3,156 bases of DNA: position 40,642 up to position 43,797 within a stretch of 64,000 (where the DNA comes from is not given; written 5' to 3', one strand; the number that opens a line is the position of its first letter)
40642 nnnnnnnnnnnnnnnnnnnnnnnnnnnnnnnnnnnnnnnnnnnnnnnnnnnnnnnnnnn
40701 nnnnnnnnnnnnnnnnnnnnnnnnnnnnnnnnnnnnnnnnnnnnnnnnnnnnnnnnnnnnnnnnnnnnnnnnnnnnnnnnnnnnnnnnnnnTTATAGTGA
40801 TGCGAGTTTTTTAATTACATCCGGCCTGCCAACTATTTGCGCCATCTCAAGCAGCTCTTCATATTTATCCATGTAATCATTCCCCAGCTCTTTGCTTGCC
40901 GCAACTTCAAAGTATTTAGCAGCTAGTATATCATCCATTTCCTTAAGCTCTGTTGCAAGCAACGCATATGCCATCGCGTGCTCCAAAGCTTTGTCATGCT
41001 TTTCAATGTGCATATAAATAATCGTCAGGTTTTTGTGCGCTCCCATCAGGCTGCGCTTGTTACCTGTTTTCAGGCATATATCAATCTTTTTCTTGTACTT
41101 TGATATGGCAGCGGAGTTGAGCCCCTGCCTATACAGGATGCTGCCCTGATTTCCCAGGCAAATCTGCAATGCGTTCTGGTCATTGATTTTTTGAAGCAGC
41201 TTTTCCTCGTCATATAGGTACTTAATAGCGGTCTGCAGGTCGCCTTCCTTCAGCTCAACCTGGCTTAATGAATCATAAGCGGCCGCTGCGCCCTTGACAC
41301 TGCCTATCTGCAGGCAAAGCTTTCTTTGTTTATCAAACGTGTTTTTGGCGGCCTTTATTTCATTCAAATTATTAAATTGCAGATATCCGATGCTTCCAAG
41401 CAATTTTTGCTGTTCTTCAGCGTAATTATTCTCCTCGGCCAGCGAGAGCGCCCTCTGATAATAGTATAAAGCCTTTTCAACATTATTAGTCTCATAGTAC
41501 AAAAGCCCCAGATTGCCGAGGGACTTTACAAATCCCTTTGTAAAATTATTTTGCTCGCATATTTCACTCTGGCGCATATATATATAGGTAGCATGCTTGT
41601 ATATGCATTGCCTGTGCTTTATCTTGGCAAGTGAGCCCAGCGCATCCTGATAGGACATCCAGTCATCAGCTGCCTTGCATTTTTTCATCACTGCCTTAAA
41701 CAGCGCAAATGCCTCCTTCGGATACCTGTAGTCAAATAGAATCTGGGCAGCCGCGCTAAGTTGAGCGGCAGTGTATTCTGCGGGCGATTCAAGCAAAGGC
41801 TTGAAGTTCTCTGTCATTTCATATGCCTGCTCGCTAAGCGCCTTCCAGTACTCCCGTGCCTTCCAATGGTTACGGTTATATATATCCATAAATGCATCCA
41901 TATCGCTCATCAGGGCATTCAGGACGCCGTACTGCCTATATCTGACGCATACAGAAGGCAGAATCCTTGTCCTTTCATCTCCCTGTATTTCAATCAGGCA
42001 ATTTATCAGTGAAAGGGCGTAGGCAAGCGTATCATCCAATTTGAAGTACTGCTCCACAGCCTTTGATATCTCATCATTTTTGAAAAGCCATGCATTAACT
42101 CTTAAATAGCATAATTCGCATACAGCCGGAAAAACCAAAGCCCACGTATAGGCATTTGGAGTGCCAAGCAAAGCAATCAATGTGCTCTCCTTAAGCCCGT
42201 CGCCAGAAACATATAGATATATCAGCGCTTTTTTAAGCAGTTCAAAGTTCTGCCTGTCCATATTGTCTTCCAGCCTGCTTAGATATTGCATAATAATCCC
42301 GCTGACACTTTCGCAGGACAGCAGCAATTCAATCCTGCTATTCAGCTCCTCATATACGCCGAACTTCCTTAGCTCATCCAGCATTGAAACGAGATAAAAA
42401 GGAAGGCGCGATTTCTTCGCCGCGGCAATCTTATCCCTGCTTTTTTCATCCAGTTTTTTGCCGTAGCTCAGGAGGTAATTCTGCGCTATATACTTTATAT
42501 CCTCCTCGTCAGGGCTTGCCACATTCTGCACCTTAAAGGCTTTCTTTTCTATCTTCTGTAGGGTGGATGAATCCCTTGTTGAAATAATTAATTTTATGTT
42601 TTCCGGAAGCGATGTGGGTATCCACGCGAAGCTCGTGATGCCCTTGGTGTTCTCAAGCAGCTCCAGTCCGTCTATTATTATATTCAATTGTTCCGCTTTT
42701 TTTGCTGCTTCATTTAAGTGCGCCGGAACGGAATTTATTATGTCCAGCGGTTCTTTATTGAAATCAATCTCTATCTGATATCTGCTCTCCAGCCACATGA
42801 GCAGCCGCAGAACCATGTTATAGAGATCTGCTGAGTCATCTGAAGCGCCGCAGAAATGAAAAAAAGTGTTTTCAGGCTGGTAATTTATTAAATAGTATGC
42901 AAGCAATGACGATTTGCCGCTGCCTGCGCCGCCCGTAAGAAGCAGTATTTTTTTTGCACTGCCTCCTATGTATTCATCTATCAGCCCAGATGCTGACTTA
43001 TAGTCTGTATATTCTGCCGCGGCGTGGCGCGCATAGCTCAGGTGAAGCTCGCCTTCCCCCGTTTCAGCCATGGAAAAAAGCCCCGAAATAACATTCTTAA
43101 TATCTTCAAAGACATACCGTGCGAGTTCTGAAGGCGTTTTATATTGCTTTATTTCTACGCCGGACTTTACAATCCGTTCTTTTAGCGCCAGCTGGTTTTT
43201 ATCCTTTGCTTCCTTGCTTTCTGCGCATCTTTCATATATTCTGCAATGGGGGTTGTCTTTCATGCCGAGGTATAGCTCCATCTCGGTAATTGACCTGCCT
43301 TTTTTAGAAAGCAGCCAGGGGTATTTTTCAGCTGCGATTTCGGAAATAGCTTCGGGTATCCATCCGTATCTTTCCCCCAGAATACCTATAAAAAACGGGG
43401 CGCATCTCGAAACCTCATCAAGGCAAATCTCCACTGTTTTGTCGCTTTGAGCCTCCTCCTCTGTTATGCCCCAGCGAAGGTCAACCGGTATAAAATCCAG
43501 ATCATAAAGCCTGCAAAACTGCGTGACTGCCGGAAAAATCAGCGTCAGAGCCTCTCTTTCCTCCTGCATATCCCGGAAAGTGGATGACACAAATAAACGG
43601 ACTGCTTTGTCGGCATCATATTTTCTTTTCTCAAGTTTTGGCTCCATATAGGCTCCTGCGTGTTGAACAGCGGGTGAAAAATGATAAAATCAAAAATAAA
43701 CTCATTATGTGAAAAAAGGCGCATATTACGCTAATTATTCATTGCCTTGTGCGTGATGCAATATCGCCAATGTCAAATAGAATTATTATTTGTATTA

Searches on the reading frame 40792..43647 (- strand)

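Call 44: search_protein_families(library=pfam, proteins=[window:40792-43647:-], max_evalue=0.001)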
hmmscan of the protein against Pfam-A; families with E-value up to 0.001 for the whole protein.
window:40792-43647:- (951 aa): 8 families
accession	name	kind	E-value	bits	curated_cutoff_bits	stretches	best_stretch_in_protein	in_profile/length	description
PF13271.11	DUF4062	-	9.4e-15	55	24.7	1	17-124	1-78/82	Domain of unknown function (DUF4062)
PF13424.12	TPR_12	-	1.3e-09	38.5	30.1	1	672-739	8-77/77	Tetratricopeptide repeat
PF13176.12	TPR_7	-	4.5e-07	29.9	27.9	0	709-739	1-31/36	Tetratricopeptide repeat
PF00515.34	TPR_1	-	1.8e-06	27.9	27.8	1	708-740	2-34/34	Tetratricopeptide repeat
PF07719.23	TPR_2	-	8.9e-06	25.9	27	1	709-740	3-34/34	Tetratricopeptide repeat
PF13401.12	AAA_22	-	1e-05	26.3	27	1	231-332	4-97/130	AAA domain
PF24883.2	NPHP3_N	-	3.3e-05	24.6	24.8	1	230-358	20-164/164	Nephrocystin 3, N-terminal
PF17874.7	TPR_MalT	-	0.00066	19.5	45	0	645-740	58-155/336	MalT-like TPR region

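Call 75: search_protein_families(library=padloc, proteins=[window:40792-43647:-], max_evalue=0.001)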
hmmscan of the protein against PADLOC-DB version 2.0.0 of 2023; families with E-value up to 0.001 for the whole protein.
window:40792-43647:- (951 aa): 1 family
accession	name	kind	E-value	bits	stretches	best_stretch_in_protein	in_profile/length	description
PDLC01169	TPR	-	1.5e-09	35.6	2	762-892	123-246/252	TPR repeats containing protein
